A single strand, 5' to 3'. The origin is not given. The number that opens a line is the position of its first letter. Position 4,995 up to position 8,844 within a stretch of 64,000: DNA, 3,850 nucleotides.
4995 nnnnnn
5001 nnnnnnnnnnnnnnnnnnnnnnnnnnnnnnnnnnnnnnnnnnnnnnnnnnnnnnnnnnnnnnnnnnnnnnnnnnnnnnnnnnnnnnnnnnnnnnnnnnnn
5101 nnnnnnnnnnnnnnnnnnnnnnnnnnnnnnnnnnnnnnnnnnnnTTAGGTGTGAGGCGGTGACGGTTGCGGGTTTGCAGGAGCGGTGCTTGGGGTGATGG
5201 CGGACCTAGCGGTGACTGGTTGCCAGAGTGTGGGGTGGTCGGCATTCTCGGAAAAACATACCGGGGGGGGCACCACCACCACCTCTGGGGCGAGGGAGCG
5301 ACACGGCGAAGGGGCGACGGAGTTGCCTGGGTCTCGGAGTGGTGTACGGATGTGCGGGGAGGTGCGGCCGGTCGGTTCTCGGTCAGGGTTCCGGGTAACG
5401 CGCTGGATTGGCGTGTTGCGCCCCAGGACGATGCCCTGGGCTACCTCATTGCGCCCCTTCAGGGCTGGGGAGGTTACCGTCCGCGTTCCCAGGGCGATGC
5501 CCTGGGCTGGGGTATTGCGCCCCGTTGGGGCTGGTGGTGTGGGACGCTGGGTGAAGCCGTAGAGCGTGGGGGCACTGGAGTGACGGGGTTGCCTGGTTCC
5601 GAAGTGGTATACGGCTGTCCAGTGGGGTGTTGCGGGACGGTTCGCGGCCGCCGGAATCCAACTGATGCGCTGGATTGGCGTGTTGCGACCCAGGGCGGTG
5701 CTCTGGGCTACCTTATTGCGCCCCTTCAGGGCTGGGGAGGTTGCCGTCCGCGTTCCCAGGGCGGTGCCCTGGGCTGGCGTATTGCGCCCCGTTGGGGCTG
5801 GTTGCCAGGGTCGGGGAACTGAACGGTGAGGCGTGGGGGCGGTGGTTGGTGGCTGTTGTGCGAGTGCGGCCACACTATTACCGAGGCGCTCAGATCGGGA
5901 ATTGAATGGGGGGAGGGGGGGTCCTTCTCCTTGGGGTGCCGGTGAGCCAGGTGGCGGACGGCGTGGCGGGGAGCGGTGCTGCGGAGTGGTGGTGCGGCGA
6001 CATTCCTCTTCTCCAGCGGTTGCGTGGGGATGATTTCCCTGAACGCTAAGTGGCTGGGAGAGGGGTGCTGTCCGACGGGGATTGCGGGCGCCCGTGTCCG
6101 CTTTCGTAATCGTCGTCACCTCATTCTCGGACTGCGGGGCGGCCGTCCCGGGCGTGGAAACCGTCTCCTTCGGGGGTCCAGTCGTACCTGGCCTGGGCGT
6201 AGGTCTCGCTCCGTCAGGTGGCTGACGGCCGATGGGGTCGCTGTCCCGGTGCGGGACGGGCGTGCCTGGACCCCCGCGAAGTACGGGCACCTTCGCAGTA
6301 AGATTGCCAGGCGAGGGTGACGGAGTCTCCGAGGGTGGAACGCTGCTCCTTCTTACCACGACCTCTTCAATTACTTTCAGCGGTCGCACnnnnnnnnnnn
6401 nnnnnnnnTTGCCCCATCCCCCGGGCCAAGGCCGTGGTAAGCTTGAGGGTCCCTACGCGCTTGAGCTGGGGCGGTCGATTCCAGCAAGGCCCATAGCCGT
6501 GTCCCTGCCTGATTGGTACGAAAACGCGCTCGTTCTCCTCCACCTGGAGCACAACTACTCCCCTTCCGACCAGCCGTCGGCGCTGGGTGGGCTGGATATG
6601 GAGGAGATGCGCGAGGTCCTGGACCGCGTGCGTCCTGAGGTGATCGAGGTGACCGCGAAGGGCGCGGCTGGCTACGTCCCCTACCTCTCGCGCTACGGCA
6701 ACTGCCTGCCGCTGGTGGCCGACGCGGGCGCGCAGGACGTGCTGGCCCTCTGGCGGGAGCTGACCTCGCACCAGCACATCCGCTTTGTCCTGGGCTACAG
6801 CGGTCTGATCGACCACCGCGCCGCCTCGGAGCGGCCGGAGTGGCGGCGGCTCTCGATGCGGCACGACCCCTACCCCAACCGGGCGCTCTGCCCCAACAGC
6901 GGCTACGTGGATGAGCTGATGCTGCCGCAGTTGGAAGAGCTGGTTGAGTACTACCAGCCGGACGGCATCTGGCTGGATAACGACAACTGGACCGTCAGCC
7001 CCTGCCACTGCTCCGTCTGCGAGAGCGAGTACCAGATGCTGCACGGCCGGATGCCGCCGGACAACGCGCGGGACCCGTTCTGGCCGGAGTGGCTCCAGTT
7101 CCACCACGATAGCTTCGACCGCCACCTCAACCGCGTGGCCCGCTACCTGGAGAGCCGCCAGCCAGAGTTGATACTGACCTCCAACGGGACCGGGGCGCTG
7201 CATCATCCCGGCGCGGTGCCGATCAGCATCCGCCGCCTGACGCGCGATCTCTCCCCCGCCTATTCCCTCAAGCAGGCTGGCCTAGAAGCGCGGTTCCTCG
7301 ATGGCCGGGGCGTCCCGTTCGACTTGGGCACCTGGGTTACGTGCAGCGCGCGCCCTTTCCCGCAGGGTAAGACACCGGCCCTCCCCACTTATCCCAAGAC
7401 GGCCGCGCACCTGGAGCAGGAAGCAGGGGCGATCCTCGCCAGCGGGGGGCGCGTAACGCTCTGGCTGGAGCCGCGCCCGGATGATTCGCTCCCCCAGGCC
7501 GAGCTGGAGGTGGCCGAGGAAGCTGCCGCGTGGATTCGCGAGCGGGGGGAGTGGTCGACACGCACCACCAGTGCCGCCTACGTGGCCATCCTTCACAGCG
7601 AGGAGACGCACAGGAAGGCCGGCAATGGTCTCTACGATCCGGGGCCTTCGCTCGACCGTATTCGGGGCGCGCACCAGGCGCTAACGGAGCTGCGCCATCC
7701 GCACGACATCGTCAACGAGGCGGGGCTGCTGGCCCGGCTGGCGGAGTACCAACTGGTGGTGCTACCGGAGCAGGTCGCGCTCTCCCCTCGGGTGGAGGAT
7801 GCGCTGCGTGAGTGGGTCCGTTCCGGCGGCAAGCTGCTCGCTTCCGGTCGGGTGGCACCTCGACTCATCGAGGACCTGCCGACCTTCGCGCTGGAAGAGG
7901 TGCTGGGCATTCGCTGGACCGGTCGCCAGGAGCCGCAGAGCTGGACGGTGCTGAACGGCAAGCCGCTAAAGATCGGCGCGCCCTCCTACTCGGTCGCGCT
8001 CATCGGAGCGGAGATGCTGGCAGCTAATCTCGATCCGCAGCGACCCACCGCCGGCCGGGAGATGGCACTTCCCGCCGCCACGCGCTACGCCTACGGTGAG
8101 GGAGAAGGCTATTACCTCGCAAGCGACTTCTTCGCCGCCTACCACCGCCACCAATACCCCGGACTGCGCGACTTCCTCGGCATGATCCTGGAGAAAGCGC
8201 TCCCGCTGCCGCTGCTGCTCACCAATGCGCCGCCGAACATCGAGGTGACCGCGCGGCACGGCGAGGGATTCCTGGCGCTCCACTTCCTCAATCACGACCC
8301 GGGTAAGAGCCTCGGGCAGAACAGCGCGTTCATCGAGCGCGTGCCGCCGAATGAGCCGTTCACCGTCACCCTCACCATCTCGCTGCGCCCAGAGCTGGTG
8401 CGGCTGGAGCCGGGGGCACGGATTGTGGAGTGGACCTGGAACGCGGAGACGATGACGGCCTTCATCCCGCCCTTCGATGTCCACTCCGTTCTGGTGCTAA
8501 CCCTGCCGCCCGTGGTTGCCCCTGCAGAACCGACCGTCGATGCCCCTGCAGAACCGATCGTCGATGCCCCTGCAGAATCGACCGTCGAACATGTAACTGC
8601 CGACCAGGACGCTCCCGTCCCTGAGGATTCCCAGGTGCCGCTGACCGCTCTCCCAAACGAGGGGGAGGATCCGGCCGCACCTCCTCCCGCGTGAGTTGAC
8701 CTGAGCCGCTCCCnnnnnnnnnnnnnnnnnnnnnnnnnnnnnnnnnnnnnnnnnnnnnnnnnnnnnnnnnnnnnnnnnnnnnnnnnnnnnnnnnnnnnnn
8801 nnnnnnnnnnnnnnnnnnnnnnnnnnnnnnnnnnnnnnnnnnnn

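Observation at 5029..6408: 1.5-kb noncoding region upstream of the nuo operon packed with heptamer arrays, REP-like hairpin pairs and G-tracts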

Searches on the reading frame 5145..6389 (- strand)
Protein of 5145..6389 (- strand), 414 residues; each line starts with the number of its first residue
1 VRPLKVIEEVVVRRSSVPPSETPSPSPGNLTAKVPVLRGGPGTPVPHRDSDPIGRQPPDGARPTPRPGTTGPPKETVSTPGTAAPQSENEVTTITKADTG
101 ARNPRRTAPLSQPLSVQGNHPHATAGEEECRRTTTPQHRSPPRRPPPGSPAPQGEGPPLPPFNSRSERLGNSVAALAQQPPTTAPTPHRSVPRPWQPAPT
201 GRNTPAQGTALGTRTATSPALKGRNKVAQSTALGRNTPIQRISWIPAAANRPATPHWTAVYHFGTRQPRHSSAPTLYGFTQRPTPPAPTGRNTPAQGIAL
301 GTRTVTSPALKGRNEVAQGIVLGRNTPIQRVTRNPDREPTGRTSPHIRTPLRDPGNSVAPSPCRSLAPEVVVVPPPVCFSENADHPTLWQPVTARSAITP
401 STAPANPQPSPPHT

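Call 12: find_encoding_contigs(protein=window:5145-6389:-, flank=10000, max_places=10)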
Protein window:5145-6389:- (414 aa): no gene with exactly this product is on record in the collection.

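Call 13: search_protein_families(library=pfam, proteins=[window:5145-6389:-], max_evalue=0.1)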
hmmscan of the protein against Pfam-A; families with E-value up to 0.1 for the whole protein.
window:5145-6389:- (414 aa): 0 families
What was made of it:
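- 5145..6389 (-): 414-aa open frame, judged not to be a gene. No Pfam hit (call 13).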

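Call 16: find_homologous_proteins(query=window:5145-6389:-, max_evalue=0.001)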
Query window:5145-6389:- (414 aa): 1 proteins with E <= 0.001 among 8000 candidates.
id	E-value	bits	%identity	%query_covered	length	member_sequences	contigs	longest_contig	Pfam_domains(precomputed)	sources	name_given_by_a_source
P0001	1.6e-261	886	100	100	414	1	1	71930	-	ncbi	-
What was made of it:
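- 5145..6389 (-): No homologue other than itself (call 16).
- NCBI's annotation called it (P0001, call 16). It has no homologue in 5.8 billion proteins (call 16).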

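Call 19: list_cluster_members(proteins=[P0001, P0002])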
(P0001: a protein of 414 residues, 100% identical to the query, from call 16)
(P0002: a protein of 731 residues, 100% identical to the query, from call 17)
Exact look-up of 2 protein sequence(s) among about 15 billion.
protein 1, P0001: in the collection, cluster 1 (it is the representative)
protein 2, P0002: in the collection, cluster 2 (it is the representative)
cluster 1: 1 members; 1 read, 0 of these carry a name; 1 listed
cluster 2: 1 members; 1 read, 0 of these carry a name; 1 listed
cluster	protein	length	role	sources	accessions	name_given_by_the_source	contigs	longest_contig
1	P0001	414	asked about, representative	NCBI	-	-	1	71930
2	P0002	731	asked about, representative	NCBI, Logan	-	-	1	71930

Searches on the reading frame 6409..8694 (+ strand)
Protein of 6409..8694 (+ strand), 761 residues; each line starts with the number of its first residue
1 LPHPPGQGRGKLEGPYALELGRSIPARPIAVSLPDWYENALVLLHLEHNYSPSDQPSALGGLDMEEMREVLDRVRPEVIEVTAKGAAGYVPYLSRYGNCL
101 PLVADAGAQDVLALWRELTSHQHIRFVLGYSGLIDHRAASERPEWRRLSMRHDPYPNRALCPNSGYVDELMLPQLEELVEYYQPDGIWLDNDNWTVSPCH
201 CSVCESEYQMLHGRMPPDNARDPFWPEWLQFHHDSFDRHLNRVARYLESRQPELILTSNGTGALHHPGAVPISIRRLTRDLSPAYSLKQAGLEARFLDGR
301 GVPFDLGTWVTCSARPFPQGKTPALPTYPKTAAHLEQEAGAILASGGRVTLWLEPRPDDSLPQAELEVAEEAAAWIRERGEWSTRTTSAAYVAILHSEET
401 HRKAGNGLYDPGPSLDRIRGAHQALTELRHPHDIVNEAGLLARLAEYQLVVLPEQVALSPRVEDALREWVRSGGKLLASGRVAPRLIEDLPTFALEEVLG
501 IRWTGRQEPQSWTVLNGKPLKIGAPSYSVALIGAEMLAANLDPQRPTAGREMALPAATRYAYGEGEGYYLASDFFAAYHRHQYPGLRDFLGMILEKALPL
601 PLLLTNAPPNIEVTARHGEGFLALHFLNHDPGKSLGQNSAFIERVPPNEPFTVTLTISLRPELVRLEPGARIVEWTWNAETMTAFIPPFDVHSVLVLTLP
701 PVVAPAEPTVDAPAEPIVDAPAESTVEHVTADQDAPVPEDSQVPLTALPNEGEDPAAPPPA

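Call 13: search_protein_families(library=pfam, proteins=[window:6409-8694:+], max_evalue=0.1)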
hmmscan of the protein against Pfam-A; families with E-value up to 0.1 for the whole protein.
window:6409-8694:+ (761 aa): 4 families
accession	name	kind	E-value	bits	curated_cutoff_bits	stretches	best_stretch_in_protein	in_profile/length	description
PF08532.16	Glyco_hydro_42M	-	2.4e-09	37.4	25.8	1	392-592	3-199/207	Beta-galactosidase trimerisation domain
PF01120.23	Alpha_L_fucos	-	3.2e-08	33.8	25.2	1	82-193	114-213/345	Alpha-L-fucosidase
PF14871.12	GHL6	-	6e-05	23.7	35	1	66-190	4-131/132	Hypothetical glycosyl hydrolase 6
PF02638.21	GHL10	-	0.033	13.7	27.9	1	162-255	133-224/311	Glycosyl hydrolase-like 10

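Call 17: find_homologous_proteins(query=window:6409-8694:+, max_evalue=1e-20)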
Query window:6409-8694:+ (761 aa): 46 proteins with E <= 1e-20 among 8000 candidates.
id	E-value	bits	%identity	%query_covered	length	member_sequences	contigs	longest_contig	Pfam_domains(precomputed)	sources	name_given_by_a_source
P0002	0.0e+0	1691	100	96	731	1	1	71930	PF01120.24,PF08532.17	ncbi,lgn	-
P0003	5.7e-251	853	56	89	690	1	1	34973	PF14871.13,PF01120.24,PF08532.17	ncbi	ncbi:MAG: beta-galactosidase trimerization domain-containing protein [Armatimonadota bacterium]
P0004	8.3e-250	850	57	87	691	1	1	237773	PF14871.13,PF01120.24,PF08532.17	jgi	jgi:glycosyl hydrolase family 42 (putative beta-galactosidase)/putative glycosyl hydrolase-like fami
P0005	2.8e-249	848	55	88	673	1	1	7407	PF14871.13,PF01120.24,PF08532.17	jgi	jgi:hypothetical protein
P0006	4.2e-248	844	55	90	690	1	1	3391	PF14871.13,PF01120.24,PF08532.17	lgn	-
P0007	5.0e-248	844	55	88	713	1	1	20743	PF01120.24,PF08532.17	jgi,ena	-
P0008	5.5e-245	834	55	88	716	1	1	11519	PF08532.17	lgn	-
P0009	1.1e-243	829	56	88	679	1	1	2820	PF14871.13,PF01120.24,PF08532.17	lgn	-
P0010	1.6e-240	819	54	88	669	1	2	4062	PF14871.13,PF01120.24,PF08532.17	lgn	-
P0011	1.8e-240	819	55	87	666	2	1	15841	PF14871.13,PF01120.24,PF08532.17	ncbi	-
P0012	1.1e-239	816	54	87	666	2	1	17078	PF14871.13,PF01120.24,PF08532.17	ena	-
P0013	1.5e-238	812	54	87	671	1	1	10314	PF14871.13,PF01120.24,PF08532.17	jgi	jgi:hypothetical protein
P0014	2.9e-237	808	52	88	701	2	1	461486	PF14871.13,PF01120.24,PF08532.17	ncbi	-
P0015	1.4e-235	802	54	88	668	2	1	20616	PF08532.17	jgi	jgi:hypothetical protein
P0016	1.1e-234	800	54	87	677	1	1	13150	PF14871.13,PF01120.24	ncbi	ncbi:MAG: alpha-L-fucosidase [Actinomycetota bacterium]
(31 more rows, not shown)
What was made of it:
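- Checked: The glycoside-hydrolase gene more likely starts at GTG 6499, because the NCBI protein is 731 aa (call 17).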

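Call 18: find_encoding_contigs(protein=P0002, flank=10000, max_places=10)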
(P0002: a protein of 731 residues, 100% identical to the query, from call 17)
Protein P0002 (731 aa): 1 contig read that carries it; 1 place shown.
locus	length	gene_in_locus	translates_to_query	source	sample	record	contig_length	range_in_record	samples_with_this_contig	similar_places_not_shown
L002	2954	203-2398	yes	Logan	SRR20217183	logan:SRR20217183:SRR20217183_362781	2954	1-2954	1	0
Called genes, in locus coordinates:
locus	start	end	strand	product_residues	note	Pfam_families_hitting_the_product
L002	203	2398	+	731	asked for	PF01120:Alpha_L_fucos, PF08532:Glyco_hydro_42M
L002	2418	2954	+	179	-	?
